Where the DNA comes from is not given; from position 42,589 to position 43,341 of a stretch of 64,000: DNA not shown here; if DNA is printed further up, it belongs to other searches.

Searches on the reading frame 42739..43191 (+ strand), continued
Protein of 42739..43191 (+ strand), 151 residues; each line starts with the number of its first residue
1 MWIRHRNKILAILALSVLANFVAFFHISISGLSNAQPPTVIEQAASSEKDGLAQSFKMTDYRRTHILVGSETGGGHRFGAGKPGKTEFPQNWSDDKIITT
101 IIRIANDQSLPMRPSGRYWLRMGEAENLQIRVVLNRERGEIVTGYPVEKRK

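Call 29: search_protein_families(library=ncbifam, proteins=[L020:2838-3116:+, L015:8279-8542:+, L073:8285-8542:+, L056:7252-7509:+, L024:2459-2725:+, L009:8456-8683:+, L011:8465-8692:+, L010:6569-6772:+, L017:388-642:+, L037:8319-8543:+], max_evalue=0.01)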
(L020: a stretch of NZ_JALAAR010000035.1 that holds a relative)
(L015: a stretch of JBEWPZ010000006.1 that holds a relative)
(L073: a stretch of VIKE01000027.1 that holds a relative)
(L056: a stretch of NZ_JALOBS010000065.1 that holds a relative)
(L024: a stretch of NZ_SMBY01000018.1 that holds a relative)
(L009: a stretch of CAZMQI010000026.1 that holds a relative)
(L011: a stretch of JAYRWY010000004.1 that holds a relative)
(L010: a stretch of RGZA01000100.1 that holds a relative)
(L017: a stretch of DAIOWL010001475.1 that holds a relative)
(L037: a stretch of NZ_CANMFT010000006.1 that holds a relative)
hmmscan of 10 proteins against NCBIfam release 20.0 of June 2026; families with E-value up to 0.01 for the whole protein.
L020:2838-3116:+ (93 aa): 1 family
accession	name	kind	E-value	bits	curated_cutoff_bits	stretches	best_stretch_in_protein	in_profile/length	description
NF033691.1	immunity_MafI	subfamily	5.3e-14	51.8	31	1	12-75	3-66/67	MafI family immunity protein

L015:8279-8542:+ (88 aa): 1 family
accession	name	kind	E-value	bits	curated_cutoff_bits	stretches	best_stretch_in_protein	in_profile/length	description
NF033691.1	immunity_MafI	subfamily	1.8e-15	56.5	31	1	9-74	1-66/67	MafI family immunity protein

L073:8285-8542:+ (86 aa): 1 family
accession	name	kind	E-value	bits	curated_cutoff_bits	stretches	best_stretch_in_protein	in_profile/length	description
NF033691.1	immunity_MafI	subfamily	4.7e-09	35.9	31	1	22-73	15-66/67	MafI family immunity protein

L056:7252-7509:+ (86 aa): 1 family
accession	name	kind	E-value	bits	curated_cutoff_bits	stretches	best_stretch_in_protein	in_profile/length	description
NF033691.1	immunity_MafI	subfamily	2.3e-09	36.9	31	1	12-73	5-66/67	MafI family immunity protein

L024:2459-2725:+ (89 aa): 1 family
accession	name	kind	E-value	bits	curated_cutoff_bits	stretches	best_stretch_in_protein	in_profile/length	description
NF033691.1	immunity_MafI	subfamily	2e-13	50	31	1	13-73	6-66/67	MafI family immunity protein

L009:8456-8683:+ (76 aa): 1 family
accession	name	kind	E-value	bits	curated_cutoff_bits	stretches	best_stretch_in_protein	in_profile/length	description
NF033691.1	immunity_MafI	subfamily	1.7e-05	24.5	31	1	24-51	18-45/67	MafI family immunity protein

L011:8465-8692:+ (76 aa): 1 family
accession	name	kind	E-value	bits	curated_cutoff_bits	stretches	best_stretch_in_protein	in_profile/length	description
NF033691.1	immunity_MafI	subfamily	1.4e-05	24.8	31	1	5-68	5-61/67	MafI family immunity protein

L010:6569-6772:+ (68 aa): 1 family
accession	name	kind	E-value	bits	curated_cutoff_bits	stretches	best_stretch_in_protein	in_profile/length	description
NF033691.1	immunity_MafI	subfamily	0.0011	18.8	31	1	20-48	17-45/67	MafI family immunity protein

L017:388-642:+ (85 aa): 0 families

L037:8319-8543:+ (75 aa): 1 family
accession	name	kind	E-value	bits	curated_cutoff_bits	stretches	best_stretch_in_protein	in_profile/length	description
NF033691.1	immunity_MafI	subfamily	0.0044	16.8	31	1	4-42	3-39/67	MafI family immunity protein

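Call 31: predict_structure(alignment_id=A1)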
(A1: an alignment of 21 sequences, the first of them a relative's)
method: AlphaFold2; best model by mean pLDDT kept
length: 151 residues; sequences in the alignment: 21
mean_pLDDT: 78.8   pTM: 0.63
mean pLDDT of the five models: 78.8, 78.6, 78.1, 77.9, 77.8
residues with pLDDT >= 90: 86; 70-90: 10; 50-70: 30; < 50: 25
segments of 3 or more residues with pLDDT < 50: 26-49
pLDDT, mean of each block of 10 residues (from residue 1): 56 61 47 40 42 83 96 93 90 98 96 95 97 96 91 50
secondary structure, 60 per line:
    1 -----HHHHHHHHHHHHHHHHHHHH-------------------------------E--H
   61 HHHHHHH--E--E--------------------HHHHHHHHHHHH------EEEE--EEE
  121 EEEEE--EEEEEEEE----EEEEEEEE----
elements in order: H6-25 H60-67 H94-105 E112-115 E118-125 E128-135 E140-147

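Call 38: search_solved_structures(query=A1, max_evalue=10, show_alignments=4)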
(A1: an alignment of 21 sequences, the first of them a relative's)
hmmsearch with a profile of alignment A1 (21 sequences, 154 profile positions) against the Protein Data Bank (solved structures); distinct sequences matched with E-value up to 10: 0.

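Call 51: search_protein_representatives(alignment_id=A1)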
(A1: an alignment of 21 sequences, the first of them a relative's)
Query: 21 sequences, 154 profile positions. Proteins with E-value up to 0.001 (for the whole library): 2119; up to 1e-10: 1426; up to 1e-30: 161. The best 150 are listed.
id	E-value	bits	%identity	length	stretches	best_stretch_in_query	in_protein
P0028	3.1e-58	212.1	-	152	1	1-153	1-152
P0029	5.0e-44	166.0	-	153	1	5-152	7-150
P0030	9.5e-44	165.1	-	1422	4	54-147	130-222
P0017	4.4e-43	162.9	-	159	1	7-153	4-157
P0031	7.8e-42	158.9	-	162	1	8-153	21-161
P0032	2.4e-41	157.3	-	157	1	8-153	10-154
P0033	7.7e-39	149.2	-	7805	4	60-151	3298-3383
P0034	1.2e-38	148.5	-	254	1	48-153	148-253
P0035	3.2e-38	147.1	-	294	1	24-153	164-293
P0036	7.8e-38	145.9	-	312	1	31-153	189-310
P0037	9.2e-38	145.7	-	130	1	52-153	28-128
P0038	1.0e-37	145.5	-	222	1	20-153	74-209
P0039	1.3e-37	145.1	-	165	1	57-153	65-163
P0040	3.1e-37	144.0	-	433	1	47-153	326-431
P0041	3.4e-37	143.8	-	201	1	51-153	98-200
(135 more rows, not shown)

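Call 53: find_encoding_contigs(protein=P0029, flank=6000, max_places=2)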
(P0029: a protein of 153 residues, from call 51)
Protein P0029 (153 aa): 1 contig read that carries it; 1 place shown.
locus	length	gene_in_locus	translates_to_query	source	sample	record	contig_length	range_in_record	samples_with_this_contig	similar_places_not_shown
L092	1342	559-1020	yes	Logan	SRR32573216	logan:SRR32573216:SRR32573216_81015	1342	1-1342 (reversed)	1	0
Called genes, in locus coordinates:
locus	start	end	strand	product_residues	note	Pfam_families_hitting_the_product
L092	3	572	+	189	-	?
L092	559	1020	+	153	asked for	PF14436:EndoU_bacteria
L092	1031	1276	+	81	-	-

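Call 54: find_encoding_contigs(protein=P0014, flank=6000, max_places=2)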
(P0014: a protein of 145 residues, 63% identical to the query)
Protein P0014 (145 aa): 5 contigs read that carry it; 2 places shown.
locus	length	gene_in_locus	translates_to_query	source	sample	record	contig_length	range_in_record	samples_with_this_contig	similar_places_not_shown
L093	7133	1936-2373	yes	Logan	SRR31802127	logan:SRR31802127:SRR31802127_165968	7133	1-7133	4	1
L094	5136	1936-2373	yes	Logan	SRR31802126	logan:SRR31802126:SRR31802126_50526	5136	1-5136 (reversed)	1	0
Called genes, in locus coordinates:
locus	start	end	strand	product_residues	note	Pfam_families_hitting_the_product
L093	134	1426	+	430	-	PF06850:PHB_depo_C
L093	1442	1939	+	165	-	PF00156:Pribosyltran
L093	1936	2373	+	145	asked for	PF14436:EndoU_bacteria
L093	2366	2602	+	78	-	-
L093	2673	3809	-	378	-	PF01555:N6_N4_Mtase, PF18755:RAMA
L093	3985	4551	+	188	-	-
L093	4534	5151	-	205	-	PF01351:RNase_HII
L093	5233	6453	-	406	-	PF06850:PHB_depo_C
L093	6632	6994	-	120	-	-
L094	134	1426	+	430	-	PF06850:PHB_depo_C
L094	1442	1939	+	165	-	PF00156:Pribosyltran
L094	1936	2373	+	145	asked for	PF14436:EndoU_bacteria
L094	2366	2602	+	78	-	-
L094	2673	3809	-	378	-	PF01555:N6_N4_Mtase, PF18755:RAMA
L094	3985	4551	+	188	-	-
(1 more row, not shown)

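Call 55: search_protein_families(library=pfam, proteins=[L092:3-569:+, L092:1031-1273:+, L093:1442-1936:+, L093:2366-2599:+, L093:3985-4548:+], max_evalue=0.01)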
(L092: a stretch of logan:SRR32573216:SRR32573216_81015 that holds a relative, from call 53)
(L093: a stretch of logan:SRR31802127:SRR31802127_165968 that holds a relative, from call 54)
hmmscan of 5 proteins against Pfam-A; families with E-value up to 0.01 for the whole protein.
L092:3-569:+ (189 aa): 13 families
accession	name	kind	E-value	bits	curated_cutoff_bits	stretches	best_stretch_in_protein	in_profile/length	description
PF10672.15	Methyltrans_SAM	-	2e-14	53.9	27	1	1-135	108-242/286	S-adenosylmethionine-dependent methyltransferase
PF13847.12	Methyltransf_31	-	1.7e-13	50.9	27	1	16-133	3-113/145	Methyltransferase domain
PF03602.21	Cons_hypoth95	-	1.4e-09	38.3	24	1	14-99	39-126/182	Conserved hypothetical protein 95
PF05175.20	MTS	-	6.2e-09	36.2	23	1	9-129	22-138/170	Methyltransferase small domain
PF13649.12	Methyltransf_25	-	4.1e-08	34.2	27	1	20-91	1-70/97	Methyltransferase domain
PF01728.25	FtsJ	-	1.4e-06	28.7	24.1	1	14-128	19-136/181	FtsJ-like methyltransferase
PF06325.19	PrmA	-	1.5e-05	25.1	22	1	12-91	157-232/296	Ribosomal protein L11 methyltransferase (PrmA)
PF08241.18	Methyltransf_11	-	0.00042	21.3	21.2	1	31-91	10-66/95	Methyltransferase domain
PF08242.18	Methyltransf_12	-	0.0021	19.2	30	1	22-91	2-71/98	Methyltransferase domain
PF02475.24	TRM5-TYW2_MTfase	-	0.0024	18.3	28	1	7-90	26-109/164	TRM5/TYW2 methyltransferase domain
PF00107.32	ADH_zinc_N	-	0.0044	17.4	31.8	1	33-90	9-63/129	Zinc-binding dehydrogenase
PF01861.22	BpsA_C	-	0.0071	16.1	27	1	36-97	64-124/243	Branched-chain polyamine synthase A C-terminal domain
PF13489.12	Methyltransf_23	-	0.0076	16.4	27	1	5-90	7-86/164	Methyltransferase domain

L092:1031-1273:+ (81 aa): 0 families

L093:1442-1936:+ (165 aa): 1 family
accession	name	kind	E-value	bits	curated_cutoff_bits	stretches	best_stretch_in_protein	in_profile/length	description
PF00156.33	Pribosyltran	-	4.9e-18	65.4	26.3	1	13-153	1-157/158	Phosphoribosyl transferase domain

L093:2366-2599:+ (78 aa): 0 families

L093:3985-4548:+ (188 aa): 0 families

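Call 56: find_encoding_contigs(protein=P0031, flank=6000, max_places=2)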
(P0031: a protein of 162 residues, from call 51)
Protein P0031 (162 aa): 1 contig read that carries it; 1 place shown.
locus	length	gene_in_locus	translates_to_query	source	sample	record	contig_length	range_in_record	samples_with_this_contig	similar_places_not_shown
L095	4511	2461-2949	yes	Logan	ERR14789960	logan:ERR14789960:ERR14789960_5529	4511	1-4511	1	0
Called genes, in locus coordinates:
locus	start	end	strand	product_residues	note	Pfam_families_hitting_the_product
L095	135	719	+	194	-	PF09335:VTT_dom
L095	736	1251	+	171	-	PF00156:Pribosyltran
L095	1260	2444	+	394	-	PF17785:PUA_3, PF10672:Methyltrans_SAM, PF05175:MTS (weak), PF03602:Cons_hypoth95, PF13847:Methyltransf_31 (weak)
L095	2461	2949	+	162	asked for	PF14436:EndoU_bacteria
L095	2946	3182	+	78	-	-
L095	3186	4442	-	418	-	PF03602:Cons_hypoth95 (weak), PF05958:tRNA_U5-meth_tr, PF05175:MTS (faint)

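Call 70: find_encoding_contigs(protein=P0015, flank=3000, max_places=2)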
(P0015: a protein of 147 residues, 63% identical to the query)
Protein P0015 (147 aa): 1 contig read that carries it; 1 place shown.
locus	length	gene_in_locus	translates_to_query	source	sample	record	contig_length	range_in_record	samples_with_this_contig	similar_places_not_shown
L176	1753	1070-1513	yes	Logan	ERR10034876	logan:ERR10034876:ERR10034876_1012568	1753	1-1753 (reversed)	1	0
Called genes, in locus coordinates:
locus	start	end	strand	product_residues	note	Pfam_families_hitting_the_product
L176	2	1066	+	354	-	?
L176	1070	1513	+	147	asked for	PF14436:EndoU_bacteria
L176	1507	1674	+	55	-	-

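Call 71: find_encoding_contigs(protein=P0012, flank=3000, max_places=2)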
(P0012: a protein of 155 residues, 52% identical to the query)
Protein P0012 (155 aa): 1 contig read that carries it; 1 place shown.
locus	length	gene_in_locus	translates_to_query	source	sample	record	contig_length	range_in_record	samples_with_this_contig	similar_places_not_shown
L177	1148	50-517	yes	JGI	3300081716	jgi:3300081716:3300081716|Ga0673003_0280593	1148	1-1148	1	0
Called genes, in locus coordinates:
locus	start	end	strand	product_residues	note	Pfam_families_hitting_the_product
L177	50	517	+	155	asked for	PF14436:EndoU_bacteria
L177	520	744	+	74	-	-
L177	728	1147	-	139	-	?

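Call 76: search_protein_families(library=padloc, proteins=[window:42739-43191:+], max_evalue=0.1)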
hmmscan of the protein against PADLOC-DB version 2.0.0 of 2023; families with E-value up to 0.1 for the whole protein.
window:42739-43191:+ (151 aa): 0 families

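Call 78: fold_search(model_id=the predicted structure, library=pdb)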
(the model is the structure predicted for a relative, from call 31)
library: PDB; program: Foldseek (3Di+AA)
matches with E <= 10: 501; with E <= 0.001: 0
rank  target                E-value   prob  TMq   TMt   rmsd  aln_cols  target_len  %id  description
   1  9qzd_B                9.9e-02  0.41  0.25  0.30   7.3       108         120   16  de novo NTF2-like protein (released 2025-10-22)
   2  4pw1_A                1.2e-01  0.87  0.29  0.21   5.0        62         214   10  Crystal structure of a protein with unknown function (CLOLEP_02462) from Clostridium leptum DSM 753 at 2.10 A resoluti (released 2014-06-18)
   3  9qzd_C                1.4e-01  0.33  0.25  0.31   7.5       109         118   16  de novo NTF2-like protein (released 2025-10-22)
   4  9qzd_A                1.6e-01  0.35  0.22  0.26   6.6        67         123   16  de novo NTF2-like protein (released 2025-10-22)
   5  3nvo_A                1.7e-01  0.51  0.20  0.13  10.7        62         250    8  The Soluble Domain Structure of the ZntB Zn2+ Efflux System (released 2011-03-23)
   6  2c1w_C                2.1e-01  0.23  0.24  0.15   6.1        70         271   21  The structure of XendoU: a splicing independent snoRNA processing endoribonuclease (released 2006-07-20)
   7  9r00                  2.7e-01  0.25  0.21  0.24   6.8        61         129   13  De novo NTF2-like protein with a 2-helix C-terminal extension. (released 2025-10-22)
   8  3nwi_C                3.1e-01  0.41  0.20  0.13  10.8        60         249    8  The Soluble Domain Structure of the ZntB Zn2+ Efflux System (released 2011-03-23)
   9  4ipb_A                3.3e-01  0.44  0.22  0.24   9.8        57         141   10  Crystal structure of a DUF2874 family protein (BACOVA_02504) from Bacteroides ovatus ATCC 8483 at 1.62 A resolution (released 2013-02-20)
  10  4pw1_B                3.5e-01  0.63  0.28  0.21   5.2        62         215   10  Crystal structure of a protein with unknown function (CLOLEP_02462) from Clostridium leptum DSM 753 at 2.10 A resoluti (released 2014-06-18)
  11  3nwi_A                3.5e-01  0.35  0.20  0.13  10.8        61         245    8  The Soluble Domain Structure of the ZntB Zn2+ Efflux System (released 2011-03-23)
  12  3nwi_E                3.5e-01  0.35  0.20  0.13  10.8        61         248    8  The Soluble Domain Structure of the ZntB Zn2+ Efflux System (released 2011-03-23)
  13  3nwi_B                3.7e-01  0.35  0.20  0.13  10.9        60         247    8  The Soluble Domain Structure of the ZntB Zn2+ Efflux System (released 2011-03-23)
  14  3en8                  3.7e-01  0.15  0.21  0.23   6.5        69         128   10  Crystal structure of NTF-2 like protein of unknown function (YP_553245.1) from BURKHOLDERIA XENOVORANS LB400 at 1.85 A r (released 2008-10-07)
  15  3nvo_B                4.3e-01  0.33  0.19  0.12  10.7        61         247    8  The Soluble Domain Structure of the ZntB Zn2+ Efflux System (released 2011-03-23)
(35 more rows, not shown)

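Call 83: search_protein_families(library=pfam, proteins=[L020:2838-3116:+, L015:8279-8542:+, L024:2459-2725:+, L073:8285-8542:+, L013:2756-3199:+, L014:2444-2905:+], max_evalue=0.1)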
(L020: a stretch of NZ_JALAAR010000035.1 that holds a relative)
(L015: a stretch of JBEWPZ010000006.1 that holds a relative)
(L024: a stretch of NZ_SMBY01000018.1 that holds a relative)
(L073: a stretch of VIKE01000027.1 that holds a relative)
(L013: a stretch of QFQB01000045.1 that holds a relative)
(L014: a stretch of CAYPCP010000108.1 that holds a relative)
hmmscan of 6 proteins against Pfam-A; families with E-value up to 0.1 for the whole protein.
L020:2838-3116:+ (93 aa): 0 families

L015:8279-8542:+ (88 aa): 1 family
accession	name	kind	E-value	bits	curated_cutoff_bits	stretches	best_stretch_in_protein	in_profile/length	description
PF24127.1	DUF7395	-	0.092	13.1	27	0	25-46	11-32/49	Domain of unknown function (DUF7395)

L024:2459-2725:+ (89 aa): 1 family
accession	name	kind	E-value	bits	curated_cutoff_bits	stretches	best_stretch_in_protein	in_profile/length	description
PF21774.3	NagJ_C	-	0.044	14.9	28.3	1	3-88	28-114/114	Hyaluronidase post-catalytic domain-like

L073:8285-8542:+ (86 aa): 1 family
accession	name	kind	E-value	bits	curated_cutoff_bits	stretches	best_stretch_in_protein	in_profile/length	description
PF19104.5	DUF5791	-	0.069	13.8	27.4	1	23-74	24-77/124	Family of unknown function (DUF5791)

L013:2756-3199:+ (148 aa): 1 family
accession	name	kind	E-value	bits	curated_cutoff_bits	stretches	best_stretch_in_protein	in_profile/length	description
PF14436.11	EndoU_bacteria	-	1.6e-14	54.8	25.3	1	65-132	64-128/129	Bacterial EndoU nuclease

L014:2444-2905:+ (154 aa): 1 family
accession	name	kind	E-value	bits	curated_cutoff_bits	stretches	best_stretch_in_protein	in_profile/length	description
PF14436.11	EndoU_bacteria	-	2.4e-13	51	25.3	1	69-136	64-128/129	Bacterial EndoU nuclease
